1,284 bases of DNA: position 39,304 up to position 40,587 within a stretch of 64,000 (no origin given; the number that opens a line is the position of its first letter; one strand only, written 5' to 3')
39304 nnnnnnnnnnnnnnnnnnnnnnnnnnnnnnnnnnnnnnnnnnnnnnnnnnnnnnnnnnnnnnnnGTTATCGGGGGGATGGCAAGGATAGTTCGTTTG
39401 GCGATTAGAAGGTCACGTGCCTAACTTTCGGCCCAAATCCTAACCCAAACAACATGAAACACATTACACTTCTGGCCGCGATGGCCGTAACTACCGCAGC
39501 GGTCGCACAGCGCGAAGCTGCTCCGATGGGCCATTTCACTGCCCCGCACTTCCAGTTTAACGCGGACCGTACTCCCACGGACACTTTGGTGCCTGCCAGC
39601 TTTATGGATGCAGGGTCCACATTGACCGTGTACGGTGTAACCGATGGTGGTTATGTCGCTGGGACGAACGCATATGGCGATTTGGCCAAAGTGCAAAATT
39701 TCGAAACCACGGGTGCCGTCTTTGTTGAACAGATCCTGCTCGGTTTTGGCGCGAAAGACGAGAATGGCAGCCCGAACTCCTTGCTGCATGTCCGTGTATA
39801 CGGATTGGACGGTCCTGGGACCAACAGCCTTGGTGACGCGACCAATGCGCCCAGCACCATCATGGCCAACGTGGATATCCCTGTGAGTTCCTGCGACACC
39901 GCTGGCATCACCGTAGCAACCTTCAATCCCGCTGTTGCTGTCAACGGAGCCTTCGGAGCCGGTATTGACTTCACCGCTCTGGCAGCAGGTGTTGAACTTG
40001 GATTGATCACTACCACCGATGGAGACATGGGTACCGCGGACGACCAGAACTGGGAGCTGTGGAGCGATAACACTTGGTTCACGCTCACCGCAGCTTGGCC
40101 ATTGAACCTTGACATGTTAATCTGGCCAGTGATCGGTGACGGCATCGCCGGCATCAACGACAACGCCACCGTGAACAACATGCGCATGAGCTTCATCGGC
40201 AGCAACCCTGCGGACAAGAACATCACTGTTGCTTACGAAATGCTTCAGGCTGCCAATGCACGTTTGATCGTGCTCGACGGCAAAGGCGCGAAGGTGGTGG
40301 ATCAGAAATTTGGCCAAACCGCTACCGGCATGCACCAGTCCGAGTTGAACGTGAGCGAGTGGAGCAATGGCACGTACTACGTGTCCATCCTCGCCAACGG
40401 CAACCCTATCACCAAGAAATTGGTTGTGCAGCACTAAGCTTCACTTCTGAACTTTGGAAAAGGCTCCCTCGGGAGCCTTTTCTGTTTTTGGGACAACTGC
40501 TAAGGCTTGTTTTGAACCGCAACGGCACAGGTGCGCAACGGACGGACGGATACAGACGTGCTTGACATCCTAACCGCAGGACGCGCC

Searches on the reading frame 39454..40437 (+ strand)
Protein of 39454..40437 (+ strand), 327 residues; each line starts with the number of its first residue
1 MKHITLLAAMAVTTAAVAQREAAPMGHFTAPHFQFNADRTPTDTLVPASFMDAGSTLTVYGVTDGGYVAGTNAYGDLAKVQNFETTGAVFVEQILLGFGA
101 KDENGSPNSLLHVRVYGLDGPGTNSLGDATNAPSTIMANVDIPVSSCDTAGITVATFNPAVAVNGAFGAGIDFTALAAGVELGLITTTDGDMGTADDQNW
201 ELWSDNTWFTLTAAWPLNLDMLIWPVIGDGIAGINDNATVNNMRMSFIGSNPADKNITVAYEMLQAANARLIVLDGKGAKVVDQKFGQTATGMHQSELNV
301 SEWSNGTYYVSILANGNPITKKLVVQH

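Call 27: search_protein_families(library=pfam, proteins=[window:39454-40437:+], max_evalue=0.00001)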
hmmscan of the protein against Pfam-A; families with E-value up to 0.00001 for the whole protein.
window:39454-40437:+ (327 aa): 1 family
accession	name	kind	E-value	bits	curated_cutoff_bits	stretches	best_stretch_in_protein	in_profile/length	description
PF18962.6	Por_Secre_tail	-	4.2e-09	37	27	1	251-325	4-75/75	Secretion system C-terminal sorting domain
